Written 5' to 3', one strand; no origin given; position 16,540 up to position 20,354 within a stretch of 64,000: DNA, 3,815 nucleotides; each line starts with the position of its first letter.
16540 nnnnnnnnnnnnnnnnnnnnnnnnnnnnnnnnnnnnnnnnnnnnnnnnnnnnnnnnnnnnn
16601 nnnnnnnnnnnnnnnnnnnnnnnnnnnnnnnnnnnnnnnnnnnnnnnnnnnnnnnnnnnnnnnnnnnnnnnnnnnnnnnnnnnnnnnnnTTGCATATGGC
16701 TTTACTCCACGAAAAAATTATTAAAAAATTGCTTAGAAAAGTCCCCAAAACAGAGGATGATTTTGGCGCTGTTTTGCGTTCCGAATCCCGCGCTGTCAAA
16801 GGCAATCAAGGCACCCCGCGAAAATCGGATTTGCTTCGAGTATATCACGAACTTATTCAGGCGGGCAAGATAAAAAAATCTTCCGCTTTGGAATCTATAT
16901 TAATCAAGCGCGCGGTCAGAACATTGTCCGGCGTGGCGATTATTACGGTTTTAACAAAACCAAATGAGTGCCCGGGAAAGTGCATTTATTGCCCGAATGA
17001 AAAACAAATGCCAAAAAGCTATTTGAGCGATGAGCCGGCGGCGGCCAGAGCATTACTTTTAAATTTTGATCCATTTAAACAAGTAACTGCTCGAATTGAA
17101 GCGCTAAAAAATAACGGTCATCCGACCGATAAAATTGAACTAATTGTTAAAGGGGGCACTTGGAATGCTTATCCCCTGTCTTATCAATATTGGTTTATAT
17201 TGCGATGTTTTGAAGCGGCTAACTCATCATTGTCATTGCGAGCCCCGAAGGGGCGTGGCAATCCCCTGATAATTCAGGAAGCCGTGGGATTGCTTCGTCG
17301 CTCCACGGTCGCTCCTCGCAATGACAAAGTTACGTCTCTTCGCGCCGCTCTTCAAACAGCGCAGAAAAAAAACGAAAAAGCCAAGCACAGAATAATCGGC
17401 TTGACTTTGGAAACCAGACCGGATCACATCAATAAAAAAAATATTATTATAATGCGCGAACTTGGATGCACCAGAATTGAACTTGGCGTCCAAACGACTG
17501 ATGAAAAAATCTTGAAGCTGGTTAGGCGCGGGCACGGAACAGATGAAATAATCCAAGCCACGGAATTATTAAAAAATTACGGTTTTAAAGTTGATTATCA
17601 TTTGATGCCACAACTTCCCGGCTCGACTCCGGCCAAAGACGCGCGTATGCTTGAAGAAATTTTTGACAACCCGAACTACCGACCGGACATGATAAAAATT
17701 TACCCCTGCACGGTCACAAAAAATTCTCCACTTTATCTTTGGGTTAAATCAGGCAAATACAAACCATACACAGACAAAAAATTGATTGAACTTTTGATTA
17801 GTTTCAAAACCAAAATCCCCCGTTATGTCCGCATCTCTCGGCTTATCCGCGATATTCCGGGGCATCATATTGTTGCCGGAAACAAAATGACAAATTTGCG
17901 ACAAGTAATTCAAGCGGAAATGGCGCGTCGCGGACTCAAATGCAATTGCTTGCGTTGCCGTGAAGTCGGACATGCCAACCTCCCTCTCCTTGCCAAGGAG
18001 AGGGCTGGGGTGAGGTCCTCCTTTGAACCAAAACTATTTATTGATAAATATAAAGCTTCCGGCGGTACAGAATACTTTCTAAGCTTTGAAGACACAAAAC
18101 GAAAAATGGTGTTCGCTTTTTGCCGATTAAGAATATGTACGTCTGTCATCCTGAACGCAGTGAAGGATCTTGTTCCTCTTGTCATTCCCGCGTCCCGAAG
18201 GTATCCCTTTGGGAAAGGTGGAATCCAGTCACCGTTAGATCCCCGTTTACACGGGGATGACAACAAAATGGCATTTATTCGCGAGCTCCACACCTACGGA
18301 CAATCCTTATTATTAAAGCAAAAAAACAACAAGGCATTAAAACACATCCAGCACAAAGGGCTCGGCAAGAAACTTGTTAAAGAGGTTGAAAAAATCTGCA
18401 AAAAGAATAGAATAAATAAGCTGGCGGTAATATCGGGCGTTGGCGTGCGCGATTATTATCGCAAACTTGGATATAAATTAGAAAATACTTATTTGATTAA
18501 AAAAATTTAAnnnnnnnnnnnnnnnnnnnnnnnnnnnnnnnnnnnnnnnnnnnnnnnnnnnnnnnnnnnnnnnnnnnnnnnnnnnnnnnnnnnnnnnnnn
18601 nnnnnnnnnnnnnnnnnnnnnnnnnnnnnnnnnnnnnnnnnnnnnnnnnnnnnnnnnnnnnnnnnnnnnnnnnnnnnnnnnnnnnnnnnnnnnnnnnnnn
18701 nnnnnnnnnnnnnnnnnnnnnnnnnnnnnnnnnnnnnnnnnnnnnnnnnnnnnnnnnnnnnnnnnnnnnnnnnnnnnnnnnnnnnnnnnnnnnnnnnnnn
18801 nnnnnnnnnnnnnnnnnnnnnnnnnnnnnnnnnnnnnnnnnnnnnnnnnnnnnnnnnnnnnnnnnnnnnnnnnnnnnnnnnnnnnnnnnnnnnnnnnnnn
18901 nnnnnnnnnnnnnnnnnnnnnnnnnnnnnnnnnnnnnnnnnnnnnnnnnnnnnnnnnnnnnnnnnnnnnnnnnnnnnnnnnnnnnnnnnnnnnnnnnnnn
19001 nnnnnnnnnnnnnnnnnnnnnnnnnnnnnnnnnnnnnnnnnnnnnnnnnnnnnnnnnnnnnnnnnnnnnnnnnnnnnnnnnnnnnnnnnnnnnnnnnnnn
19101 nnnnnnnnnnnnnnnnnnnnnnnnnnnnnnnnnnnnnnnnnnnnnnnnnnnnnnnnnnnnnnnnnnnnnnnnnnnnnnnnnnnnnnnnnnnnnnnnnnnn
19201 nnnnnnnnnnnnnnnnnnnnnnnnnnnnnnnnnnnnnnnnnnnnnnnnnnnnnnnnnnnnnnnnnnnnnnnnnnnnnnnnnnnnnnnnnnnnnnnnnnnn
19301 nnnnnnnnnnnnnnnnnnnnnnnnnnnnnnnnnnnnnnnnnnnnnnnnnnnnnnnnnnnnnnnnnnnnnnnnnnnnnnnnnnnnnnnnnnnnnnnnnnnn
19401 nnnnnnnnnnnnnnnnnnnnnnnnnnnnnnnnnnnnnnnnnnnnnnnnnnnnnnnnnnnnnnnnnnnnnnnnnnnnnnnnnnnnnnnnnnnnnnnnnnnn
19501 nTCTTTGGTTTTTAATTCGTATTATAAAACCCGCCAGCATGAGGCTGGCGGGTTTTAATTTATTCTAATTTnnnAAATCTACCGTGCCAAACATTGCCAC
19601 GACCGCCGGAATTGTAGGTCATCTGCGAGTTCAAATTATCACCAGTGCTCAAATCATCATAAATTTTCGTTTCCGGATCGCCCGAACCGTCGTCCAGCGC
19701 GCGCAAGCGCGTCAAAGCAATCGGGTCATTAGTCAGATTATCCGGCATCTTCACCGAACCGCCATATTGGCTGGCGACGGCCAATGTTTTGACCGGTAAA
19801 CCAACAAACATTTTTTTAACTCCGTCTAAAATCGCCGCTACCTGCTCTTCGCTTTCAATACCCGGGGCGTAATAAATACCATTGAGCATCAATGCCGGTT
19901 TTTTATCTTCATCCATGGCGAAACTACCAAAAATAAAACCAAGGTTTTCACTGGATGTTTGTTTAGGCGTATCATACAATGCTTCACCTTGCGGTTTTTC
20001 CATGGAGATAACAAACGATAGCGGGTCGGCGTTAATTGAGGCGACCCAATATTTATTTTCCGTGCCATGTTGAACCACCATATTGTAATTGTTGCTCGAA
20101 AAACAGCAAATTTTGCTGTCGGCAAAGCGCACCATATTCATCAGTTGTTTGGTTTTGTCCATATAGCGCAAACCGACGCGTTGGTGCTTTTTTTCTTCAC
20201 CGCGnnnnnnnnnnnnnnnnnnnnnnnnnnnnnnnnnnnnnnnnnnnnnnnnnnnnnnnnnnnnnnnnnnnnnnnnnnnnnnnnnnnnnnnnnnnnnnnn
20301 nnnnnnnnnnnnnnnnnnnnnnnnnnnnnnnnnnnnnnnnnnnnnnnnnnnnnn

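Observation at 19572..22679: Unannotatable 1,035-aa protein co-transcribed with the DGR reverse transcriptase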

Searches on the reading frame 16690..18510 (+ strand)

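Call 7: search_protein_families(library=pfam, proteins=[window:16690-18510:+], max_evalue=1)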
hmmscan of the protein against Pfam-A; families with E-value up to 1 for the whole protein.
window:16690-18510:+ (606 aa): 6 families
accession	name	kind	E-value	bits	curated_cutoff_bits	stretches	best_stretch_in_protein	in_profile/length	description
PF16199.10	Radical_SAM_C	-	3.4e-21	75.6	31.9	1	332-412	1-84/85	Radical_SAM C-terminal domain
PF04055.27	Radical_SAM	-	1.2e-16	61.8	29.5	1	229-315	68-157/166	Radical SAM superfamily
PF00583.31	Acetyltransf_1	-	1.6e-05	25.6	20.7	1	552-595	70-116/116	Acetyltransferase (GNAT) family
PF13673.13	Acetyltransf_10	-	3.1e-05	24.4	23.6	1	551-596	61-108/128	Acetyltransferase (GNAT) domain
PF13508.13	Acetyltransf_7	-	0.0018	19.1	27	1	552-596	39-83/84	Acetyltransferase (GNAT) domain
PF11263.13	Attachment_P66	-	0.1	12.2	25.2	1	518-592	79-154/253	Borrelia burgdorferi attachment protein P66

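Call 8: search_protein_families(library=ncbifam, proteins=[window:16690-18510:+], max_evalue=1)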
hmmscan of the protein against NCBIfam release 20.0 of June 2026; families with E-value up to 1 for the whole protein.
window:16690-18510:+ (606 aa): 36 families (the best 25 are shown)
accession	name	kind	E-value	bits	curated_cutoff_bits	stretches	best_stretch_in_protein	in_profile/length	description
TIGR01211.1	ELP3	subfamily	4e-162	540.3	350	2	27-486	19-437/522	tRNA uridine(34) 5-carboxymethylaminomethyl modification radical SAM/GNAT enzyme Elp3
TIGR01212.1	TIGR01212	equivalog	3.4e-20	72.4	180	1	225-409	97-284/302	tRNA modification radical SAM protein MnmL/YtqA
TIGR00539.1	hemN_rel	equivalog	7e-12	45.1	205.4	1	233-350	84-199/361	radical SAM family heme chaperone HemW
TIGR04013.1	B12_SAM_MJ_1487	hypoth_equivalog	3.3e-11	42.6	251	1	209-322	218-328/382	TIGR04013 family B12-binding domain/radical SAM domain-containing protein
TIGR03994.1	rSAM_HemZ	equivalog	6.4e-11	42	321.4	1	235-360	172-294/401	coproporphyrinogen dehydrogenase HemZ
NF006067.1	PRK08208.1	equivalog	3.7e-10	39.3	380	1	217-347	107-234/427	STM4012 family radical SAM protein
NF006060.0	PRK08207.1-3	equivalog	4.5e-09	35.6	653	1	238-366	243-371/477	coproporphyrinogen III oxidase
NF004567.0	PRK05904.1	equivalog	5e-08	32.5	355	1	235-309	89-164/353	coproporphyrinogen III oxidase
TIGR01210.1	TIGR01210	equivalog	3.5e-07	29.8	212.15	1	233-376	101-246/313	archaeosine biosynthesis radical SAM protein RaSEA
NF006064.0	PRK08207.2-2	equivalog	3.9e-07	29.4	504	1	242-348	243-346/465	coproporphyrinogen III oxidase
TIGR00538.1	hemN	equivalog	4.4e-07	29.1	324.95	1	236-338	138-238/454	oxygen-independent coproporphyrinogen III oxidase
TIGR04107.1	rSAM_HutW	equivalog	6.3e-07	28.6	400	1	238-362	130-252/419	heme anaerobic degradation radical SAM methyltransferase ChuW/HutW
NF005133.0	PRK06582.1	equivalog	7.2e-06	25.3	597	1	237-358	99-217/390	coproporphyrinogen III oxidase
NF006066.0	PRK08207.2-5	equivalog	2.3e-05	23.2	1117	1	239-324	284-371/518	coproporphyrinogen III oxidase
NF006065.0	PRK08207.2-4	equivalog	4.8e-05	22.5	922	1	232-363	256-387/484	coproporphyrinogen III oxidase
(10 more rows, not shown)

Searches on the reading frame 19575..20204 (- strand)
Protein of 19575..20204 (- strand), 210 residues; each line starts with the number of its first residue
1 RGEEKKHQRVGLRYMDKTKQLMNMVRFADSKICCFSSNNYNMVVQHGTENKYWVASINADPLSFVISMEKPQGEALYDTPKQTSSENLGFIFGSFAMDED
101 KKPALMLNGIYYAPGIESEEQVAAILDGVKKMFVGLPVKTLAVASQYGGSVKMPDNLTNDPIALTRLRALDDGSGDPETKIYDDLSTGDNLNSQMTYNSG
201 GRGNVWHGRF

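Call 74: search_solved_structures(query=A4, max_evalue=10, show_alignments=2)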
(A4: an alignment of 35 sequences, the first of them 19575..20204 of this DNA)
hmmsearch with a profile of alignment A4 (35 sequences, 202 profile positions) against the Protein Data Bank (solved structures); distinct sequences matched with E-value up to 10: 3.
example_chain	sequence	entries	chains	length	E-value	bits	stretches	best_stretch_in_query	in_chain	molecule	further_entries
3mbd_A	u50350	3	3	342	0.018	17.7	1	96-168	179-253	Fructose-bisphosphate aldolase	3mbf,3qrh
3geu_A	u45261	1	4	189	0.6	12.7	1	37-94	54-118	Intercellular adhesion protein R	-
3mtv_A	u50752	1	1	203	2.1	10.9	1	132-174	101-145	Papain-like cysteine protease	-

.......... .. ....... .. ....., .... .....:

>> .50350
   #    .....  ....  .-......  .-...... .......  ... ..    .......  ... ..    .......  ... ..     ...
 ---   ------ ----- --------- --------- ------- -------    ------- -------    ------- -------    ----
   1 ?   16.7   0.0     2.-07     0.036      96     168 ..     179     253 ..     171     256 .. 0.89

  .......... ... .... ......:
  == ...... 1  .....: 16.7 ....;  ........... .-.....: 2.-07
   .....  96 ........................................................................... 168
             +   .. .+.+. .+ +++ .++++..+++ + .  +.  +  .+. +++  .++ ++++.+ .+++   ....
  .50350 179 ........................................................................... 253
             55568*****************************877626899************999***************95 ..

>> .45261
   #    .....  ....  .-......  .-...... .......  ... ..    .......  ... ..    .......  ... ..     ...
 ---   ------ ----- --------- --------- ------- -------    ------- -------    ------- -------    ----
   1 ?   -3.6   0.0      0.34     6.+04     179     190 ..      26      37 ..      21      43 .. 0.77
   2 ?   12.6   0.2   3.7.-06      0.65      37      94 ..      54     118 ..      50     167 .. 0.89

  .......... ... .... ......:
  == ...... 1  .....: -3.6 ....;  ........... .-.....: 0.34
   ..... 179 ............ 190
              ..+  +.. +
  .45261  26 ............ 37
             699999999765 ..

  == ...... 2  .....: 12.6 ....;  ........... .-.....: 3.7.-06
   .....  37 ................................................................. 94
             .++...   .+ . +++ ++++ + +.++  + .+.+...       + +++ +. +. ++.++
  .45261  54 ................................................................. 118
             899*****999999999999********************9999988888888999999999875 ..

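Call 115: search_protein_families(library=pfam, alignment_id=A4, max_evalue=5)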
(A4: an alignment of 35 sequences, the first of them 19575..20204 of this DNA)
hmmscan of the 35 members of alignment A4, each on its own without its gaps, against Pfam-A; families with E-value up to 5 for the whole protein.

A. member 1, window:19575-20204:- (210 aa): 1 family
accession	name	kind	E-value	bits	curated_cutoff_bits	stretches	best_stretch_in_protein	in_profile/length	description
PF20217.3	DUF6577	-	0.15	12.2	27.8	1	16-85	37-108/204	Family of unknown function (DUF6577)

B. families by the number of members that match (of 35 scanned): 10 families
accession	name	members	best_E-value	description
PF12700.13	HlyD_2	1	0.067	HlyD family secretion protein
PF14097.11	SpoVAE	1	0.076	Stage V sporulation protein AE1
PF13302.13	Acetyltransf_3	1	0.092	Acetyltransferase (GNAT) domain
PF01221.23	Dynein_light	1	0.097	Dynein light chain type 1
PF24281.2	HVO_2928_N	1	0.11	HVO_2928, N-terminal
PF20217.3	DUF6577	1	0.15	Family of unknown function (DUF6577)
PF20721.2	C19orf12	1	0.15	C19orf12-like protein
PF03578.20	HGWP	1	0.17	HGWP repeat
PF18941.5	DUF5688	1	0.2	Family of unknown function (DUF5688)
PF25092.1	SH3_KIN17_C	1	0.32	KIN17 C-terminal SH3 domain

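Call 118: find_homologous_proteins(query=A4, max_evalue=0.001)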
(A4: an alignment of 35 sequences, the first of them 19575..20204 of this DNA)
Query A4 (35 sequences) (210 aa, profile of the alignment): 29 proteins with E <= 0.001 among 3084 candidates.
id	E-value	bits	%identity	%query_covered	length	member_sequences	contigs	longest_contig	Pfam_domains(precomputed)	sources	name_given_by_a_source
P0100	4.0e-69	250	42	98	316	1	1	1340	-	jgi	jgi:hypothetical protein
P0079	3.0e-67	244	42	92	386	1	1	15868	-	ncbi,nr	ncbi:hypothetical protein K8R66_01940 [bacterium]|nr:hypothetical protein [bacterium]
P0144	1.2e-66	242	36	96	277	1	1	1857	-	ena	-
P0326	1.2e-64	235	67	99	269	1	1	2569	-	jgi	jgi:hypothetical protein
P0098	4.1e-64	234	51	94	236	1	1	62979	-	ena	-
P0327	7.6e-62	226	58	100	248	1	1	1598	-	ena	-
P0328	8.8e-62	226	61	99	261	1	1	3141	-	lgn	-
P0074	1.5e-61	225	58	99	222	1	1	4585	-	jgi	jgi:hypothetical protein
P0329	8.7e-59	216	48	100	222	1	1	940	-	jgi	jgi:hypothetical protein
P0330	1.3e-58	216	59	99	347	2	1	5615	-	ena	-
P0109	4.2e-58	214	37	99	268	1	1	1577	-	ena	-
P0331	1.8e-57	212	31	87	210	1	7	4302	-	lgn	-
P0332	1.4e-56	209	59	97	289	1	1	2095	-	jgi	jgi:hypothetical protein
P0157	5.0e-55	204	35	90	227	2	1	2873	-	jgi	-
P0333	1.1e-52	196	31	87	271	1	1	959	-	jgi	-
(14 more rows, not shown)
